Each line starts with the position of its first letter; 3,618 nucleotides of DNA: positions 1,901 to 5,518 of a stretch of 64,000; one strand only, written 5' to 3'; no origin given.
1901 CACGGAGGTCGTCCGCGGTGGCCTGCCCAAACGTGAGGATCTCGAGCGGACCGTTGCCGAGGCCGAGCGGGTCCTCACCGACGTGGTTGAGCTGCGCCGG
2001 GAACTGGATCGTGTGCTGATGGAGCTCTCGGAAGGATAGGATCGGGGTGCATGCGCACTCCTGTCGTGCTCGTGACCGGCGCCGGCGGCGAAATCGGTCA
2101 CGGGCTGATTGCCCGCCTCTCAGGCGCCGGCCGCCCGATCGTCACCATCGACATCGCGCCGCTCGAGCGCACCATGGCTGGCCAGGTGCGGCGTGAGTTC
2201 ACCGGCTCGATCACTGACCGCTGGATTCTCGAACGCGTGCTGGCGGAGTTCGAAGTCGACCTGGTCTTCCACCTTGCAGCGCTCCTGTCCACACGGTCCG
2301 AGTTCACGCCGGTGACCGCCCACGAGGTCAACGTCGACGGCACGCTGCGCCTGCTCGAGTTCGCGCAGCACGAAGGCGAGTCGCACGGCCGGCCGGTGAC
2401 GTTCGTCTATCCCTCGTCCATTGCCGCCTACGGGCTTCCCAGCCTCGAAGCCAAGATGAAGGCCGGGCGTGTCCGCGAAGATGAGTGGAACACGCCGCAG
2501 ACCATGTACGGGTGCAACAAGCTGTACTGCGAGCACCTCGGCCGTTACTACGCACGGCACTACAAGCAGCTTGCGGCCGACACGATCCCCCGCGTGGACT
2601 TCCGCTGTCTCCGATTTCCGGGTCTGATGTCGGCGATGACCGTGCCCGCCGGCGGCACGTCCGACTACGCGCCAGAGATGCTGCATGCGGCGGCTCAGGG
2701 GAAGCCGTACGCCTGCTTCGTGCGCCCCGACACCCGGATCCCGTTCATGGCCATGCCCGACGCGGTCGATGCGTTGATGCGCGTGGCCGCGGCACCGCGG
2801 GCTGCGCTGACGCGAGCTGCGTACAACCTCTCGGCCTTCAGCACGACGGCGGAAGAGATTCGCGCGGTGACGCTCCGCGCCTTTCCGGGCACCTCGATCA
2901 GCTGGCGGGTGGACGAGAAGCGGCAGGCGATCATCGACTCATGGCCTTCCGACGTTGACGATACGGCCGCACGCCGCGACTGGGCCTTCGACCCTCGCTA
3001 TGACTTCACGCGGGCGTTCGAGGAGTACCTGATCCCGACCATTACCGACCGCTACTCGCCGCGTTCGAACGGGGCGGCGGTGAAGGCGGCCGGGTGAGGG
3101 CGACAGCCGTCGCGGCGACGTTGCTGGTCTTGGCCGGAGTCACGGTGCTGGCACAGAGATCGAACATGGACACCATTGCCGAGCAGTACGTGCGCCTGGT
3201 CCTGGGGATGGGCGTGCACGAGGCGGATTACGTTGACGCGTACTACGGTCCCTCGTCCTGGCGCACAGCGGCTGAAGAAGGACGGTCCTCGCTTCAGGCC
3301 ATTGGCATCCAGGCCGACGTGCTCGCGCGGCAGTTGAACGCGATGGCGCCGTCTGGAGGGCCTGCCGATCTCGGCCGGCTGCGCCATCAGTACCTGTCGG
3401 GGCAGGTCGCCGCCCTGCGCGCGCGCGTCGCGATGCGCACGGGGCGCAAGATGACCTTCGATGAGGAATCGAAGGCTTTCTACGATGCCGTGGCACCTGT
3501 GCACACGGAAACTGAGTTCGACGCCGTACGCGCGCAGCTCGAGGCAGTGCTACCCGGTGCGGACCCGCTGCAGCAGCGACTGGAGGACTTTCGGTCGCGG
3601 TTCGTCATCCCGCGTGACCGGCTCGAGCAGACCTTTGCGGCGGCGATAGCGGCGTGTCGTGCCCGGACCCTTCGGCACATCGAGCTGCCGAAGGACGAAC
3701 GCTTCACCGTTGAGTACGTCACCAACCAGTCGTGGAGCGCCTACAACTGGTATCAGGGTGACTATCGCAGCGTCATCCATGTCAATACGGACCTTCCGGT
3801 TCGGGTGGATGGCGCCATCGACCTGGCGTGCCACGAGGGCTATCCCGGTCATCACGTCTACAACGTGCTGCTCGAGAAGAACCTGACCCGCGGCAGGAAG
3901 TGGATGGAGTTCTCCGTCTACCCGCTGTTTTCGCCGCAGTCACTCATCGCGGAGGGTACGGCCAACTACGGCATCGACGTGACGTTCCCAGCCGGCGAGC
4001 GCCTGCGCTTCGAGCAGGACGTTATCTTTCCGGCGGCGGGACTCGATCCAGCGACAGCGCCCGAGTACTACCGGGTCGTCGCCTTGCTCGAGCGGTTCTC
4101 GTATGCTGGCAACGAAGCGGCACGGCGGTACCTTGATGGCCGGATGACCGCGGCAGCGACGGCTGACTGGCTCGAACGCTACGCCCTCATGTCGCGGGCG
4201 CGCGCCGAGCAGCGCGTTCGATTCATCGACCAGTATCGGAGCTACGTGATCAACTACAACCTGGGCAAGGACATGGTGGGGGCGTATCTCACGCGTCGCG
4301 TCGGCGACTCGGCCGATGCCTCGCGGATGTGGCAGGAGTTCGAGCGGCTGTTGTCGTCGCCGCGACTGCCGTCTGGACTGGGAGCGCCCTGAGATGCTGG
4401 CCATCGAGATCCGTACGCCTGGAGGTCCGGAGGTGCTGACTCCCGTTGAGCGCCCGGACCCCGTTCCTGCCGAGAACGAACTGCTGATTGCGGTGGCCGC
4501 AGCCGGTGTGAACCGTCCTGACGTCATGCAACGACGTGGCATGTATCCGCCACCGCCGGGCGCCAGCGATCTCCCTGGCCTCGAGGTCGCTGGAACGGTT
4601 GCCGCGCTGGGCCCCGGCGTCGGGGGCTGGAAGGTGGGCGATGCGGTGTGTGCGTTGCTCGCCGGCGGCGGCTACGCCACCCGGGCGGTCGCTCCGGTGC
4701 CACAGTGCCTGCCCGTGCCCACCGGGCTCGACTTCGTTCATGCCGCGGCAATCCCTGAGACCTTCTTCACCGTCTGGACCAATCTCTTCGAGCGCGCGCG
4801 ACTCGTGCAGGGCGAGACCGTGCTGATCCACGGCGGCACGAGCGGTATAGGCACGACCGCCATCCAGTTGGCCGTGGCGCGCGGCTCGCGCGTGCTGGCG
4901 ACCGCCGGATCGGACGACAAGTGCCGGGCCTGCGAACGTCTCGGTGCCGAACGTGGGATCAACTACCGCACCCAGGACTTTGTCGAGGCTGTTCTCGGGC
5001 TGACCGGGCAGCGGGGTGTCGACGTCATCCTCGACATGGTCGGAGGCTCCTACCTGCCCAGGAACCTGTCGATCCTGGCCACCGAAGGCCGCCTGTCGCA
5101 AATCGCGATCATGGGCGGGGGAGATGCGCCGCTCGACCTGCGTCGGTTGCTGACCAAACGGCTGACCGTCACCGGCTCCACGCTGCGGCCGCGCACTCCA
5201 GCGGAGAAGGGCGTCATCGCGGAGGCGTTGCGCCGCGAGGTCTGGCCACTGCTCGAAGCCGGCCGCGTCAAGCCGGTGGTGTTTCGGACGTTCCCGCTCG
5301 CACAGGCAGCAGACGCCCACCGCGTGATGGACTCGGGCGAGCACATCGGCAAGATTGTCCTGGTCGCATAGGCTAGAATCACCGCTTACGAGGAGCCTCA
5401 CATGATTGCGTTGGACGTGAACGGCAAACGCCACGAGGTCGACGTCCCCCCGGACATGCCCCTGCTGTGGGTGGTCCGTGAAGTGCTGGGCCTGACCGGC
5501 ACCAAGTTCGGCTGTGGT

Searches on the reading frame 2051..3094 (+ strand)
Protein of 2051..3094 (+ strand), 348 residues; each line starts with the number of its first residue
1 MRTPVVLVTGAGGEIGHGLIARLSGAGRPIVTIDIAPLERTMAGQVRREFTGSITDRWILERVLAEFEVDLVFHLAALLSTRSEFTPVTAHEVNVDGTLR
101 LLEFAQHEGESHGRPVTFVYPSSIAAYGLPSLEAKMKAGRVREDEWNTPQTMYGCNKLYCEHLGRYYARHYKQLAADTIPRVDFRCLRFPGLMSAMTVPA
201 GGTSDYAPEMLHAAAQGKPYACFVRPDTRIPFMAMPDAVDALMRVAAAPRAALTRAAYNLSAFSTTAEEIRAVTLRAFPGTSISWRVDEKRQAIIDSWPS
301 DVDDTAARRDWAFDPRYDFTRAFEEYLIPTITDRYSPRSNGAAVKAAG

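Call 20: search_protein_families(library=pfam, proteins=[window:2051-3094:+], max_evalue=0.00001)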
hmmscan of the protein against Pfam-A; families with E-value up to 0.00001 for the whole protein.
window:2051-3094:+ (348 aa): 5 families
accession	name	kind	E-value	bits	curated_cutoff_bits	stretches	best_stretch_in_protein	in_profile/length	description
PF01370.27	Epimerase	-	2.7e-25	89.6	20.9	1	6-260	1-239/240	NAD dependent epimerase/dehydratase family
PF16363.11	GDP_Man_Dehyd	-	6.9e-18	65.6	27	1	7-177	1-177/332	GDP-mannose 4,6 dehydratase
PF01073.25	3Beta_HSD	-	1.2e-09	38.1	22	1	7-162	1-155/280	3-beta hydroxysteroid dehydrogenase/isomerase family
PF02719.21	Polysacc_synt_2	-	3.4e-08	33.5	20.2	1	6-108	1-118/293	Polysaccharide biosynthesis protein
PF04321.23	RmlD_sub_bind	-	1.8e-07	31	27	1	6-162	3-134/287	RmlD substrate binding domain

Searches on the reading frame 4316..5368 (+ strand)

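Call 20: search_protein_families(library=pfam, proteins=[window:4316-5368:+], max_evalue=0.00001)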
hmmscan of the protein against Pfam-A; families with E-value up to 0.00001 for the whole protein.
window:4316-5368:+ (351 aa): 3 families
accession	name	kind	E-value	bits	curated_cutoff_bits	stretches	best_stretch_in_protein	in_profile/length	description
PF00107.32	ADH_zinc_N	-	5.8e-28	97.9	31.8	1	177-292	1-116/129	Zinc-binding dehydrogenase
PF13602.12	ADH_zinc_N_2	-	7.4e-27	95.3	27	1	209-349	1-134/134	Zinc-binding dehydrogenase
PF08240.17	ADH_N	-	1.2e-15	58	23.5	1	53-135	2-103/104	Alcohol dehydrogenase GroES-like domain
